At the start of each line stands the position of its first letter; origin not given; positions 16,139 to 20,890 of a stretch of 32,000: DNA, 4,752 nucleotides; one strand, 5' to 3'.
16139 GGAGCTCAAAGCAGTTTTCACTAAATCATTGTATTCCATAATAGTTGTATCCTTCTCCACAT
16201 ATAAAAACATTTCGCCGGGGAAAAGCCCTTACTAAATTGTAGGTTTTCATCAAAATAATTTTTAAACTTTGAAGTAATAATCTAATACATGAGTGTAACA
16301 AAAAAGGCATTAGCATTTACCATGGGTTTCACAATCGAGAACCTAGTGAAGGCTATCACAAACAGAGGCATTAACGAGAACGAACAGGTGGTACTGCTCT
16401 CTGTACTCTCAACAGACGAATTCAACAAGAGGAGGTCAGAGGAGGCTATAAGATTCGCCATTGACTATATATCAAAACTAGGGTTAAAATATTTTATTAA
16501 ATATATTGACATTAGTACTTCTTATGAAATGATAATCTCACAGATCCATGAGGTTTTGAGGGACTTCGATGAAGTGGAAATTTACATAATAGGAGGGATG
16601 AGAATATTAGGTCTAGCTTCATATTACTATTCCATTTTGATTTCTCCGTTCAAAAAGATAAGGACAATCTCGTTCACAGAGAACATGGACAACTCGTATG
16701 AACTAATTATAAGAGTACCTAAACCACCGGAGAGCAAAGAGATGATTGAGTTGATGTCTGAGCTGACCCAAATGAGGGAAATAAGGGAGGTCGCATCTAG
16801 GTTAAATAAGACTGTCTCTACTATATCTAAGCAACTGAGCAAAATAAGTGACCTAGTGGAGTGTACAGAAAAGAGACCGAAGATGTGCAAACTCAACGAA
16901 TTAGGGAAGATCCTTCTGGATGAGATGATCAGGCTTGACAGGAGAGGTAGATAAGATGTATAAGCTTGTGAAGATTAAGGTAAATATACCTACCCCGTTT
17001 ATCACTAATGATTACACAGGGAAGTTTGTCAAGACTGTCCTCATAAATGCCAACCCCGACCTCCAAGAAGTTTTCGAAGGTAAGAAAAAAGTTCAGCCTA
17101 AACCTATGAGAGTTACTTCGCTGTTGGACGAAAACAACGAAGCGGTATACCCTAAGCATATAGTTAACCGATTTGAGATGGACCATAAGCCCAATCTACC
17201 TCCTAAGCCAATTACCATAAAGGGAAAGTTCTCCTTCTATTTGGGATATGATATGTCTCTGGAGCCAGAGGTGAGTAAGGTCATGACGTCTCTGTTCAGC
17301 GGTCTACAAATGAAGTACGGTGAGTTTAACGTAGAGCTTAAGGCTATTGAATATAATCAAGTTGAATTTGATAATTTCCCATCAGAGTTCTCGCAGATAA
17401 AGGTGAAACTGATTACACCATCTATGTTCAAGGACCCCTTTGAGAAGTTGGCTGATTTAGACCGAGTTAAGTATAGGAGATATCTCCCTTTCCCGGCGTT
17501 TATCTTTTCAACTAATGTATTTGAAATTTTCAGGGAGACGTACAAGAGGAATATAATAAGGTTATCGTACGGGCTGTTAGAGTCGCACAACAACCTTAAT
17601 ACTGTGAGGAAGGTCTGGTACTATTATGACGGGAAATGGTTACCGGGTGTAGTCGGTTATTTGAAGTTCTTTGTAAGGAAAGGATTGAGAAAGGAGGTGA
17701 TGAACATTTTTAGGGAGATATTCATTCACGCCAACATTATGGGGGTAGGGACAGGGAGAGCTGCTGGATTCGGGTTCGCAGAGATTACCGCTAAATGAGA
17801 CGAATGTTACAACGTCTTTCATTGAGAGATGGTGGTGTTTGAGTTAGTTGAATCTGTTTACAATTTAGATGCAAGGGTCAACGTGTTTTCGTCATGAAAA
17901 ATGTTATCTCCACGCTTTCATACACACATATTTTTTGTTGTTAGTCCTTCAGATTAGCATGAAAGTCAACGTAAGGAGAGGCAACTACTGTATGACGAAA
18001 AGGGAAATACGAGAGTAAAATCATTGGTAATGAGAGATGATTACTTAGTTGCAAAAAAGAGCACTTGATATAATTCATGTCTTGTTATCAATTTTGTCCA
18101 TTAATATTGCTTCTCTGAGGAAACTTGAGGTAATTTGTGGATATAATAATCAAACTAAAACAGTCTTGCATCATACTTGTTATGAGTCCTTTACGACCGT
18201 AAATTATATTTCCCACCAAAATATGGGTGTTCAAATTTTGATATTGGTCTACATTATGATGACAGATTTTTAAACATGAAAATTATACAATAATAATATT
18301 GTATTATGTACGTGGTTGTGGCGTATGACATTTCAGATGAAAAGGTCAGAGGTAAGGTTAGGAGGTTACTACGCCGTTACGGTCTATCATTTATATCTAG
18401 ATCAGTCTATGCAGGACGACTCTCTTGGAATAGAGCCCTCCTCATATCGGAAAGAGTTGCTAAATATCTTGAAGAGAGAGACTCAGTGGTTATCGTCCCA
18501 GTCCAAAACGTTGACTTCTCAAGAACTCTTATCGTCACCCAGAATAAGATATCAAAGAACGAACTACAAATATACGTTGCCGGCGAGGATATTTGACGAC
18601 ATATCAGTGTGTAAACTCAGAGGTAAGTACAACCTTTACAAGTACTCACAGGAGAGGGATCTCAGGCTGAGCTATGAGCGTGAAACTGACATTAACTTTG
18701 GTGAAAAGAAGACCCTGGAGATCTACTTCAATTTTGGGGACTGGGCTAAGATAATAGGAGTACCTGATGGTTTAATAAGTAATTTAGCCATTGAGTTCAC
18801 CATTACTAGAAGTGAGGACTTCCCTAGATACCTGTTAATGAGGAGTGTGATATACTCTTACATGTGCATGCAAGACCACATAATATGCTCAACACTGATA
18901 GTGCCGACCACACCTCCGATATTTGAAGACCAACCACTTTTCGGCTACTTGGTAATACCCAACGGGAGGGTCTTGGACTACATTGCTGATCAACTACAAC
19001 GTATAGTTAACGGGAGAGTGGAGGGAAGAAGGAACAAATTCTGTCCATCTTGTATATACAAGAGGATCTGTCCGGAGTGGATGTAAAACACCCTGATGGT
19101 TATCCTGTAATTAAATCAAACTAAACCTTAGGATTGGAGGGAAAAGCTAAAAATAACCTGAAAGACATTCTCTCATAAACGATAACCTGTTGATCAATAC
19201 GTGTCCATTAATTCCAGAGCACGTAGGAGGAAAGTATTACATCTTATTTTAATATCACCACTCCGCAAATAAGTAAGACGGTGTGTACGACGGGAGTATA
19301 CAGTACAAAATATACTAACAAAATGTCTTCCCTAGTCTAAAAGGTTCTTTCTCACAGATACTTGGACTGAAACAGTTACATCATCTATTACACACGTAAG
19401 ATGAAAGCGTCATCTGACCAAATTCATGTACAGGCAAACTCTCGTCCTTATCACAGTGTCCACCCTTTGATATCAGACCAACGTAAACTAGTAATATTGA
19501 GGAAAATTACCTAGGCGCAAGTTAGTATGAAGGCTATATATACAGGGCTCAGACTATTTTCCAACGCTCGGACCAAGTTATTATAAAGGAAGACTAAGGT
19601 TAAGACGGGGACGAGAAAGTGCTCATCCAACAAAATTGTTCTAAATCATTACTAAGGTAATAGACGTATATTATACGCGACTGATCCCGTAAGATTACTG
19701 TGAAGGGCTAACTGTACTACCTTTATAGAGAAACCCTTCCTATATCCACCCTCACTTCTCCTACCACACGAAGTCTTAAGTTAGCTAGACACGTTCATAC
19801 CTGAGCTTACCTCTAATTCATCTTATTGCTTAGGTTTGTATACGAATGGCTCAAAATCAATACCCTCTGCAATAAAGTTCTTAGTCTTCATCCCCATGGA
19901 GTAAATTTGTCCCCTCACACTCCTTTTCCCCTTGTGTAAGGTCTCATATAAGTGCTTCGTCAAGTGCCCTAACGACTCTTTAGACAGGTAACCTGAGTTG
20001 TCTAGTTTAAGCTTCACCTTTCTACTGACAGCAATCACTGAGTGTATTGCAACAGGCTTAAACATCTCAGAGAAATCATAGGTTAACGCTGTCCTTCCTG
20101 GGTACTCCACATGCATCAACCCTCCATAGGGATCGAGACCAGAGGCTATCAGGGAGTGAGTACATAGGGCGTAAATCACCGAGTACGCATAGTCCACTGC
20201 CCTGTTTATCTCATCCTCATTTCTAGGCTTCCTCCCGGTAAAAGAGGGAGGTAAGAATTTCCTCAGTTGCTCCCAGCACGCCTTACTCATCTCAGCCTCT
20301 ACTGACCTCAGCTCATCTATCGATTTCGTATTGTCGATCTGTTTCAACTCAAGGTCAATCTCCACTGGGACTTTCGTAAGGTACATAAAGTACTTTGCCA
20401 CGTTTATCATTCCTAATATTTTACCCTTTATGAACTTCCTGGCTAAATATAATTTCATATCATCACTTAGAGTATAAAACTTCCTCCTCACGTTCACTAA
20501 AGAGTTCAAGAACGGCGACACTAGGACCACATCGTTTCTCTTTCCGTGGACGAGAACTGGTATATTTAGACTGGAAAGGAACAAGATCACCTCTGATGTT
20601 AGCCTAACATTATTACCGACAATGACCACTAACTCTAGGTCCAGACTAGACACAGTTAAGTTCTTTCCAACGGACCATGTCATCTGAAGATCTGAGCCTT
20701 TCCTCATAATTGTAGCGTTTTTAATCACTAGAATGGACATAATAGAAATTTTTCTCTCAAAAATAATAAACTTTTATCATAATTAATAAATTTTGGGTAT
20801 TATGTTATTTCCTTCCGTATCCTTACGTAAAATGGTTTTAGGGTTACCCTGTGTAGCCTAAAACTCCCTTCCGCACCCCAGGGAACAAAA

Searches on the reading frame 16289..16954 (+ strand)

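Call 50: search_protein_families(library=ncbifam, proteins=[window:16289-16954:+], max_evalue=0.01)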
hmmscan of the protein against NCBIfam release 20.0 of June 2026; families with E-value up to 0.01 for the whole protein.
window:16289-16954:+ (221 aa): 1 family
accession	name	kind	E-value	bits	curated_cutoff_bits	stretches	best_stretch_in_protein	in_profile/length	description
TIGR01884.1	cas_HTH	subfamily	1.1e-28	100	60.2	1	8-206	2-202/202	CRISPR-associated CARF protein Csa3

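Call 51: search_protein_families(library=pfam, proteins=[window:16289-16954:+], max_evalue=0.01)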
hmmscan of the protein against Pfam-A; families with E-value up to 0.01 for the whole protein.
window:16289-16954:+ (221 aa): 1 family
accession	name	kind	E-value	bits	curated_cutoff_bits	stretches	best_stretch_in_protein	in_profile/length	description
PF22662.2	Csa3_N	-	1.2e-08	35.4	27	1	7-112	2-105/120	Csa3 CRISPR-associated Rossmann-like domain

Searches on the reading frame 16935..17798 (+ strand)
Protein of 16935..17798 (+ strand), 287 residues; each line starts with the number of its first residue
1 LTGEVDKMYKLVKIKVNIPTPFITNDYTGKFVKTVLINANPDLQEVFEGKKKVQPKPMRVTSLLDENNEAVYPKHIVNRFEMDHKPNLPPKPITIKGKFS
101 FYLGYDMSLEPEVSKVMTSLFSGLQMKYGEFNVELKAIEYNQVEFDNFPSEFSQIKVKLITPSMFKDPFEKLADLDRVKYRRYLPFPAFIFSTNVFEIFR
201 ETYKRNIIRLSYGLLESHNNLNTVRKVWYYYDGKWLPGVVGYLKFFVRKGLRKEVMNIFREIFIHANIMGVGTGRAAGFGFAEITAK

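Call 50: search_protein_families(library=ncbifam, proteins=[window:16935-17798:+], max_evalue=0.01)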
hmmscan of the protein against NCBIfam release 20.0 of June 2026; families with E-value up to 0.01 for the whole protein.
window:16935-17798:+ (287 aa): 0 families

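Call 51: search_protein_families(library=pfam, proteins=[window:16935-17798:+], max_evalue=0.01)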
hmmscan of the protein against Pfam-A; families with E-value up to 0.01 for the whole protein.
window:16935-17798:+ (287 aa): 2 families
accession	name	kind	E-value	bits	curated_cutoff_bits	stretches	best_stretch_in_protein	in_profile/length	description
PF10040.14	CRISPR_Cas6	-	1.8e-06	29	25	1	157-280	1-87/89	CRISPR-associated endoribonuclease Cas6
PF17952.6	Cas6_N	-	0.00079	20.1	27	1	22-79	13-66/115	Cas6 N-terminal domain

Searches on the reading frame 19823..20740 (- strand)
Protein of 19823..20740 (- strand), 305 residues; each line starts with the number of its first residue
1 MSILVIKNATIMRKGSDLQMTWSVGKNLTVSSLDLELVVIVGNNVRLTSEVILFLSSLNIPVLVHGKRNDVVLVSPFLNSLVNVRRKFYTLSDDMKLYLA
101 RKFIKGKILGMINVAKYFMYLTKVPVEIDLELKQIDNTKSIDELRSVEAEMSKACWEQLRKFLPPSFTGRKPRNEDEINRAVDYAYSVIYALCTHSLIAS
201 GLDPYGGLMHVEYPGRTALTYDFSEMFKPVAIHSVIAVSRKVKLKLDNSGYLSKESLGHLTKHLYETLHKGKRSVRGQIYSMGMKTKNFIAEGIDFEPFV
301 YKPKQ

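Call 14: search_protein_families(library=pfam, proteins=[window:19823-20740:-], max_evalue=0.01)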
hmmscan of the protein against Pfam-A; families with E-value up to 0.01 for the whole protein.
window:19823-20740:- (305 aa): 1 family
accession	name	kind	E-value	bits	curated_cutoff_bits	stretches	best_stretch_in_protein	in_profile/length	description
PF01867.21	Cas_Cas1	-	1.4e-44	152.8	22.3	1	8-255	7-272/283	CRISPR associated protein Cas1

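Call 75: find_homologous_proteins(query=window:19823-20740:-, max_evalue=1e-60)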
Query window:19823-20740:- (305 aa): 47 proteins with E <= 1e-60 among 1214 candidates.
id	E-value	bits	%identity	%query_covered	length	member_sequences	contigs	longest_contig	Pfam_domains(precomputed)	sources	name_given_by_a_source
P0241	3.1e-197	672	100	100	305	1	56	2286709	PF01867.22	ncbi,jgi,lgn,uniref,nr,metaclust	ncbi:CRISPR-associated endonuclease Cas1 [Sulfolobus acidocaldarius]|uniref:CRISPR-associated endonu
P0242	2.3e-171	587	84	100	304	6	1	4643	PF01867.22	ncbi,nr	ncbi:CRISPR-associated endonuclease Cas1 [Sulfolobus sp. E1]|nr:CRISPR-associated endonuclease Cas1 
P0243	2.4e-131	455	68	100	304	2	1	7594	PF01867.22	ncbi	-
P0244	1.3e-128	446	66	100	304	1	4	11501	PF01867.22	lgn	-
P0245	2.6e-114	399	61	99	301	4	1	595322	PF01867.22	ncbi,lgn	ncbi:CRISPR-associated endonuclease Cas1 [Vulcanisaeta sp. JCM 14467]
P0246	3.7e-114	399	62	99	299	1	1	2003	PF01867.22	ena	-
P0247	9.9e-114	398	60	99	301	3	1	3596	PF01867.22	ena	-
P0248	1.6e-111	390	59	99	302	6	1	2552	PF01867.22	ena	-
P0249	1.9e-111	390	60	99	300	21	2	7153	PF01867.22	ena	-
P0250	4.5e-111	389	60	99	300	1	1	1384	PF01867.22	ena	-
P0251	4.8e-111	389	58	99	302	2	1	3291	PF01867.22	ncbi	ncbi:MAG: CRISPR-associated endonuclease Cas1 [Sulfolobaceae archaeon]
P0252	2.4e-109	383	57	98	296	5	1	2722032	PF01867.22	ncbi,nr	ncbi:CRISPR-associated endonuclease Cas1 [Saccharolobus islandicus]|nr:CRISPR-associated endonucleas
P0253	3.4e-107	376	56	99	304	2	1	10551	PF01867.22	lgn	-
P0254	3.4e-106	373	57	99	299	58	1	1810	PF01867.22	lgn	-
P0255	2.2e-103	364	55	99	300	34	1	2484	PF01867.22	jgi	jgi:CRISPR-associated protein Cas1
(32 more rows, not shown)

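Call 91: find_encoding_contigs(protein=P0242, flank=6000, max_places=3)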
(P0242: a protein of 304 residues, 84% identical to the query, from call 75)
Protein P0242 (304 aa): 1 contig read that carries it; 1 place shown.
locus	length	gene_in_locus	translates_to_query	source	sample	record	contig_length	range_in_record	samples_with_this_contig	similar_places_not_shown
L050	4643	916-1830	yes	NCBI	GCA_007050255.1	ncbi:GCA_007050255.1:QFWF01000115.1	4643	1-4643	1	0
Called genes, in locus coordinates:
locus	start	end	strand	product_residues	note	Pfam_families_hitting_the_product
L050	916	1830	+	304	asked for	PF01867:Cas_Cas1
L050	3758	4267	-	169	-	-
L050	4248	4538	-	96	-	PF09827:CRISPR_Cas2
